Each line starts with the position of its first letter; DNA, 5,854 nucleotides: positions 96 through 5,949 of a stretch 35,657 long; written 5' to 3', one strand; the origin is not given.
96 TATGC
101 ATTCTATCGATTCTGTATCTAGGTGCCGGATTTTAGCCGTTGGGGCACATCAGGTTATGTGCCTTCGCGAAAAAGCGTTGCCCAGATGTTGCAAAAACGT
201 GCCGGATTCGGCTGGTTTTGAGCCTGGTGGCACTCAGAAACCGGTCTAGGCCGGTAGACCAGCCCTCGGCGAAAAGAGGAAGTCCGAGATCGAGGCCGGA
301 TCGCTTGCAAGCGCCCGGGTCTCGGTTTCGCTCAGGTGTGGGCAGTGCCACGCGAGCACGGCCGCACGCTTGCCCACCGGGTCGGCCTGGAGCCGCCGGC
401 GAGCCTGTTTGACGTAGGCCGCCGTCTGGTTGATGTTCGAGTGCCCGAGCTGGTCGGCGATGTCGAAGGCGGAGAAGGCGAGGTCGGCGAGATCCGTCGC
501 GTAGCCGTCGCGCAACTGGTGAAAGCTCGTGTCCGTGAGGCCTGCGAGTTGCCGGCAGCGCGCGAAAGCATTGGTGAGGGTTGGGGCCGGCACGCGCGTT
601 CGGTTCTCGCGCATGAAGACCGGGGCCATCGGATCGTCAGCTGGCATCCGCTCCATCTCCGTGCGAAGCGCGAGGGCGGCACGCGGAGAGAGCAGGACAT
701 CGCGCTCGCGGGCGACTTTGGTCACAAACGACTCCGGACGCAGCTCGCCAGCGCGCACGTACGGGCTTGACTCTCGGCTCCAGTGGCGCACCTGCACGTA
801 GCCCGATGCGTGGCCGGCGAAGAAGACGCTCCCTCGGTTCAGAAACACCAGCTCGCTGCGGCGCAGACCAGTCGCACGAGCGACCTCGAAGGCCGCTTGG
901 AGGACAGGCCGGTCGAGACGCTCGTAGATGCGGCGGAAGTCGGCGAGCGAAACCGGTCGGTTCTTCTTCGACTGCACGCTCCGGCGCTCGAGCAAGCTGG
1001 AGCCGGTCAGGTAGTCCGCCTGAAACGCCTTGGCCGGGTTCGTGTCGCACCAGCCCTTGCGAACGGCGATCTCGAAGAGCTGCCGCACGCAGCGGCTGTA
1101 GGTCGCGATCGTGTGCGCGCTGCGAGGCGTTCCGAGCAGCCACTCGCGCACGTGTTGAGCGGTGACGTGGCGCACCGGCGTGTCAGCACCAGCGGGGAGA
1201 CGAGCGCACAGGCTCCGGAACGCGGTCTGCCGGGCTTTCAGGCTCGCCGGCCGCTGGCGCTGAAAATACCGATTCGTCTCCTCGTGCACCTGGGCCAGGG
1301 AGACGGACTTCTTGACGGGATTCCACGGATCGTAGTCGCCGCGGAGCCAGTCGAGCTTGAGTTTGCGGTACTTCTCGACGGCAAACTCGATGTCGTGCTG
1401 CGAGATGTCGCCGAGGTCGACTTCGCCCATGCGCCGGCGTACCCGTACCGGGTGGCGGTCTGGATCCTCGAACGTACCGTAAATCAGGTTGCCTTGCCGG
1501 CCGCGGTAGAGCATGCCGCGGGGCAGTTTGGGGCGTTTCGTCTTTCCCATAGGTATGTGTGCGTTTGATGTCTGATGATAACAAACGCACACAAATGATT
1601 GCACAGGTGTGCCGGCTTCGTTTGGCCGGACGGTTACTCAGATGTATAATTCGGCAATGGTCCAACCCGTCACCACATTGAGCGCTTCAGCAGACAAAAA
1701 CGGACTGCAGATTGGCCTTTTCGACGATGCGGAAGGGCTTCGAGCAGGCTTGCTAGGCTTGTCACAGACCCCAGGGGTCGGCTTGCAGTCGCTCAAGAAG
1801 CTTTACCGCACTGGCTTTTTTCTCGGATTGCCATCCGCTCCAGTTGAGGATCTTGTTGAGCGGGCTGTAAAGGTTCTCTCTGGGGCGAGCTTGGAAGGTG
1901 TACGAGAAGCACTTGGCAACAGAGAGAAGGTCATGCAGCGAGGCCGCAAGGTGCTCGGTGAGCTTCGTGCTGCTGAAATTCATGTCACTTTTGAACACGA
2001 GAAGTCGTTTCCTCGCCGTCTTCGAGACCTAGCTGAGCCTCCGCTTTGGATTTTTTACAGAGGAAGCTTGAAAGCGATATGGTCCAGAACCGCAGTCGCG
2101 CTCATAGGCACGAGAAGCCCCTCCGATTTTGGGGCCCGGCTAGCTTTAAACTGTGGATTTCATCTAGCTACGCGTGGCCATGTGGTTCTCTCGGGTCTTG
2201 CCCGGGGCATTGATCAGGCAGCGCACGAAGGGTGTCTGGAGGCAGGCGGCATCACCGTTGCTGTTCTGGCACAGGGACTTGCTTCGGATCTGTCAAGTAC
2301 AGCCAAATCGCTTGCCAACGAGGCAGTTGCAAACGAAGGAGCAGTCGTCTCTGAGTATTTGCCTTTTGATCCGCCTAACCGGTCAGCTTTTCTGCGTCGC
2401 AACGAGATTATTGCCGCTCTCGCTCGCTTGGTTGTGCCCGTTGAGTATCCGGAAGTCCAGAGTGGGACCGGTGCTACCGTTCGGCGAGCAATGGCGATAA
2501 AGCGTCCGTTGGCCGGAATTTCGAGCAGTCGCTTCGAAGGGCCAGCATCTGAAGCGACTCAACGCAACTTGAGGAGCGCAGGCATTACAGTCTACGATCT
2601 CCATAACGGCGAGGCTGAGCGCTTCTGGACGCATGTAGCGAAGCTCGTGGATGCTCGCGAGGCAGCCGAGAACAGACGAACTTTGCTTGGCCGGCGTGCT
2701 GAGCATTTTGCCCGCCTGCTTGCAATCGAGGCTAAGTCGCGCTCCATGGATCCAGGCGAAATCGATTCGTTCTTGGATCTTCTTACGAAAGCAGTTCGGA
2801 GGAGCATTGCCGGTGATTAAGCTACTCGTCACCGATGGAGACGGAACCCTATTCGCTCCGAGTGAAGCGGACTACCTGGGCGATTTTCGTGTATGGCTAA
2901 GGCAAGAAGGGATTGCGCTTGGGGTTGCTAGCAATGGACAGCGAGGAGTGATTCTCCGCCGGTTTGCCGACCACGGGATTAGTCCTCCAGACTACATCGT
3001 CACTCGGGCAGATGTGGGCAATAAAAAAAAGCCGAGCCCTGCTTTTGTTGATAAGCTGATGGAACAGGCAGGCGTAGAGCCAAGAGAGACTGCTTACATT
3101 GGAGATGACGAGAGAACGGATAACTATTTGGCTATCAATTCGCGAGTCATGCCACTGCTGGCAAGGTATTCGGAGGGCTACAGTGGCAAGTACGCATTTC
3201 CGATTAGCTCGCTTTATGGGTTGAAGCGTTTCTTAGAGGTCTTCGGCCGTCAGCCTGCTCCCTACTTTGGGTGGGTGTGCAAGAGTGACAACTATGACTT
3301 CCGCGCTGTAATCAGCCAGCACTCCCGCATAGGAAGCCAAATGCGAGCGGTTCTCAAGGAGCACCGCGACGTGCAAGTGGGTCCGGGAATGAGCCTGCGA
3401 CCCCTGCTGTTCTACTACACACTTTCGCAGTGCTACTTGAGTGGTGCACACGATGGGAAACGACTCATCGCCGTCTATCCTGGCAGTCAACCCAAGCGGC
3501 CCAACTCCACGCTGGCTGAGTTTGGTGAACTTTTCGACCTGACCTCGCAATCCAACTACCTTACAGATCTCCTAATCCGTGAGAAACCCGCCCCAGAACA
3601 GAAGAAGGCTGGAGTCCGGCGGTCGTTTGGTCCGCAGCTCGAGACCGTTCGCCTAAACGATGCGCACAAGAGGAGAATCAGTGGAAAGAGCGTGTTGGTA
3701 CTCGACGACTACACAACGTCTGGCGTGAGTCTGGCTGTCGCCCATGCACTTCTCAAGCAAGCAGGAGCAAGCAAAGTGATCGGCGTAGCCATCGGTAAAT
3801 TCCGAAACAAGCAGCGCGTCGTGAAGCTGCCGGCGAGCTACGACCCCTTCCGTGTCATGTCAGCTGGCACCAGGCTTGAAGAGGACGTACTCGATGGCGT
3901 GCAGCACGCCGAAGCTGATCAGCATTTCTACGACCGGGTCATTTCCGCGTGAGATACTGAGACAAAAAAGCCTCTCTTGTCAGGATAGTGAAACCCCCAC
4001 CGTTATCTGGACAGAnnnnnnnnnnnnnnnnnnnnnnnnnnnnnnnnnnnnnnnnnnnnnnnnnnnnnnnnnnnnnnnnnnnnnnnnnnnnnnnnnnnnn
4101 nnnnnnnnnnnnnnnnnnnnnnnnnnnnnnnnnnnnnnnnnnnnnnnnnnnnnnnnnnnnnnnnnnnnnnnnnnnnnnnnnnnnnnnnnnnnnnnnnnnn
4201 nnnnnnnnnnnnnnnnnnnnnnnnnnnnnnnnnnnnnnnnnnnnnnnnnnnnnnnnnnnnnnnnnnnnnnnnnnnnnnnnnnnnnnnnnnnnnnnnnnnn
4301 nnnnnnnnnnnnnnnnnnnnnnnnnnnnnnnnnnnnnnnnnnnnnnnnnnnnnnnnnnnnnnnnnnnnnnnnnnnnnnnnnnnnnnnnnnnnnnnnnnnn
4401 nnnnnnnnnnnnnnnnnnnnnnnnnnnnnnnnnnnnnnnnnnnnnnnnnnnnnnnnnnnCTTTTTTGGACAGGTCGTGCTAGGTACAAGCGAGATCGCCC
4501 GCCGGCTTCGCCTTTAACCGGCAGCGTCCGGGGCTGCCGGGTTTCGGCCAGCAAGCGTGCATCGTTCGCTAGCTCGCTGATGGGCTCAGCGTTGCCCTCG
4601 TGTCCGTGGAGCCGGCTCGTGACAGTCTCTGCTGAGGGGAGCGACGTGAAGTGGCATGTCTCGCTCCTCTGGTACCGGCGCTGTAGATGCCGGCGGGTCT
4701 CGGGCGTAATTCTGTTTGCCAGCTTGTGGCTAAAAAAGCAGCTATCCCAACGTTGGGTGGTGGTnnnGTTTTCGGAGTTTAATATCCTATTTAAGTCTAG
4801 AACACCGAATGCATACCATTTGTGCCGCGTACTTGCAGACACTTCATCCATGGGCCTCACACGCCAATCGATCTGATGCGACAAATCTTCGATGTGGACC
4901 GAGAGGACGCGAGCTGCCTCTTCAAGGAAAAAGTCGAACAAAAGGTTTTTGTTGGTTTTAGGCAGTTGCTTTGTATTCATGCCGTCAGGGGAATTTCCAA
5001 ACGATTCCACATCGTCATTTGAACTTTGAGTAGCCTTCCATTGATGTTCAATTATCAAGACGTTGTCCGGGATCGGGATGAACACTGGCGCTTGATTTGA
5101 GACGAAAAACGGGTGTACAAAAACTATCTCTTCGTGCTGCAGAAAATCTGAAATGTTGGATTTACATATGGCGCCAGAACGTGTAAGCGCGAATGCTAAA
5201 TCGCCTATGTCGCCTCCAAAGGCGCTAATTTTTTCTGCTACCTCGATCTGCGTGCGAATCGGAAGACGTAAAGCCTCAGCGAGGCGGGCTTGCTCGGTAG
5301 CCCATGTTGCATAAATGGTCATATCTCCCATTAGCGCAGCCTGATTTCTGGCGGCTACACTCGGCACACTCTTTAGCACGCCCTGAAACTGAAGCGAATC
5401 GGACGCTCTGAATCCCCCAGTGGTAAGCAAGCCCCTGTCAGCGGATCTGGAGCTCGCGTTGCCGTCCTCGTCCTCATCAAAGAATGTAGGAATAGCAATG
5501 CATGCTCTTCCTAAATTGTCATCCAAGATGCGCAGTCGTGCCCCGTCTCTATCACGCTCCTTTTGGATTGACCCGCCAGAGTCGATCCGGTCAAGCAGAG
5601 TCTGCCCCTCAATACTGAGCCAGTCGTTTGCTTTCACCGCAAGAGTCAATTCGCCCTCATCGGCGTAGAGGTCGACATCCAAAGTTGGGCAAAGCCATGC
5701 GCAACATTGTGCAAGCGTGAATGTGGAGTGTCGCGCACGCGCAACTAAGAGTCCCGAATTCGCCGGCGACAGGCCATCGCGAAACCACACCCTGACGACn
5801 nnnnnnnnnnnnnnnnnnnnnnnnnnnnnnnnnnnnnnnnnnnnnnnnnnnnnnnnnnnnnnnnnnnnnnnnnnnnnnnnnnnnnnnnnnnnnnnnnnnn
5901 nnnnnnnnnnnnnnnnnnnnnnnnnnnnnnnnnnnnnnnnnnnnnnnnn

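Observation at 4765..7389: Stand-alone 874-aa HD plus GHKL (Hsp90/MORC-type) ATPase as candidate single-gene defence effector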

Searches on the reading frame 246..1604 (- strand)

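Call 8: search_protein_families(library=pfam, proteins=[window:246-1604:-], max_evalue=0.01)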
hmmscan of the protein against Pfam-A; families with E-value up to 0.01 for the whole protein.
window:246-1604:- (452 aa): 3 families
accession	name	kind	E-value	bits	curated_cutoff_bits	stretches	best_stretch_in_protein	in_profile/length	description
PF00589.27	Phage_integrase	-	1.4e-15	57.9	27.1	1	234-401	23-169/172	Phage integrase family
PF13102.12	Phage_int_SAM_5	-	0.00013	22.7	22.3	1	115-192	15-94/98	Phage integrase SAM-like domain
PF22022.2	Phage_int_M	-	0.00061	20.4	27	1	125-194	21-93/96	Phage integrase central domain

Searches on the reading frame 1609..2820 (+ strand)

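Call 8: search_protein_families(library=pfam, proteins=[window:1609-2820:+], max_evalue=0.01)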
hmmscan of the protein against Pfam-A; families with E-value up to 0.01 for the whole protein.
window:1609-2820:+ (403 aa): 2 families
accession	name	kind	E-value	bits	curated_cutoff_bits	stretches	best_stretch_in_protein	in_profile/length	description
PF02481.21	DNA_processg_A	-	2.3e-48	164.7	29.6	1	120-307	3-190/212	DNA recombination-mediator protein A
PF18306.6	LDcluster4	-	4.6e-07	30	26.3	1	161-222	2-64/151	SLOG cluster4 family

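Call 41: search_protein_families(library=padloc, proteins=[window:1609-2820:+], max_evalue=0.01)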
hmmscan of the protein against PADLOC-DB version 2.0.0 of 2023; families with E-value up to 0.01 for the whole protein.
window:1609-2820:+ (403 aa): 3 families
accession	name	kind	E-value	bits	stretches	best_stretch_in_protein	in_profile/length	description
PDLC03961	ShosA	-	1e-59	200.3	1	51-330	18-284/303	-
PDLC02997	ShosA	-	2.1e-32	110.7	1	106-300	77-269/327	-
PDLC03927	PsyrA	-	1.8e-24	84.6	1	115-294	82-262/398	-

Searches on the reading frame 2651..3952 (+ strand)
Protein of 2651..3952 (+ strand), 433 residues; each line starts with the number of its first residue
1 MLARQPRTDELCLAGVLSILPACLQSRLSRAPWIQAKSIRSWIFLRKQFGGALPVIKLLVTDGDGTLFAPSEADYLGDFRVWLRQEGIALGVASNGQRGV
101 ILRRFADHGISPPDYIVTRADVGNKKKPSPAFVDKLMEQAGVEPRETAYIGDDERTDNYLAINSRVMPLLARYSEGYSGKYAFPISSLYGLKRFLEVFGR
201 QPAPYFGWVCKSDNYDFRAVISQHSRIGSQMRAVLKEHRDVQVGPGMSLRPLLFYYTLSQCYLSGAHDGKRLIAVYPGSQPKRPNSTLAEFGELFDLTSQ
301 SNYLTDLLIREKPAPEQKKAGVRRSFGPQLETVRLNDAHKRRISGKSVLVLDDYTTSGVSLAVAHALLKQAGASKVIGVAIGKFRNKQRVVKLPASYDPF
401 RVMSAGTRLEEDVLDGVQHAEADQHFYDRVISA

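Call 8: search_protein_families(library=pfam, proteins=[window:2651-3952:+], max_evalue=0.01)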
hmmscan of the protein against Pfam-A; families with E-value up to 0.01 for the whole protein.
window:2651-3952:+ (433 aa): 4 families
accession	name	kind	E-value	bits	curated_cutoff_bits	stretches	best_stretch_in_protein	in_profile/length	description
PF13419.12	HAD_2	-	8.1e-11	42.8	23.8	1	82-157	90-164/178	Haloacid dehalogenase-like hydrolase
PF00702.32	Hydrolase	-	5.2e-09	37.2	26.4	1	82-155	109-182/191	haloacid dehalogenase-like hydrolase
PF00156.33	Pribosyltran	-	0.00034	20.4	26.3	1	339-380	81-122/158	Phosphoribosyl transferase domain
PF13242.12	Hydrolase_like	-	0.00088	19.6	22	1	127-161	4-38/75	HAD-hyrolase-like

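Call 41: search_protein_families(library=padloc, proteins=[window:2651-3952:+], max_evalue=0.01)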
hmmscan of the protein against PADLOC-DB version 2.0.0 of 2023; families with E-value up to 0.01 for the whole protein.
window:2651-3952:+ (433 aa): 5 families
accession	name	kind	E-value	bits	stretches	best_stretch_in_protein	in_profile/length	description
PDLC03962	ShosT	-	1.2e-28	98.6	1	173-401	26-223/237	-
PDLC03012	ShosT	-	1.3e-10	38.9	1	132-394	100-375/427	-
PDLC03928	PsyrT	-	1.1e-06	25.3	1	339-386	639-686/689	-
PDLC02866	DpdF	-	0.0007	17.3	1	347-379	217-249/255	DpdF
PDLC03008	Hydrolase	-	0.00083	16.9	1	125-177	177-229/288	-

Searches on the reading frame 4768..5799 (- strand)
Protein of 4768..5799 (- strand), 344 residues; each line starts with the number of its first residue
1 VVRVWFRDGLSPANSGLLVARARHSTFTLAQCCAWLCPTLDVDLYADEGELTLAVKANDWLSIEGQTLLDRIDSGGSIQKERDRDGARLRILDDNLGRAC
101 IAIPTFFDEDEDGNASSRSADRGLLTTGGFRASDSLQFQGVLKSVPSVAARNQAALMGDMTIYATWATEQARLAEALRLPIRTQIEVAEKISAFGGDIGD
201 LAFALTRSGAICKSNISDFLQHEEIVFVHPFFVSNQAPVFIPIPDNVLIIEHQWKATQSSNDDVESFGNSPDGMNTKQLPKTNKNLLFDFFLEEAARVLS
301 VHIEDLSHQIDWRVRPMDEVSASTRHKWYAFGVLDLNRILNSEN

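Call 90: find_related_loci(query=window:4768-5799:-, collection=metagenome_contigs, flank=3500)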
Query window:4768-5799:- (344 aa) in metagenome_contigs; peptide patterns used: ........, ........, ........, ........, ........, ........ (x = any residue, [..] = any of these).
73 stretches matched a pattern, but none encodes a relative of the query by tblastn (E <= 1e-3).
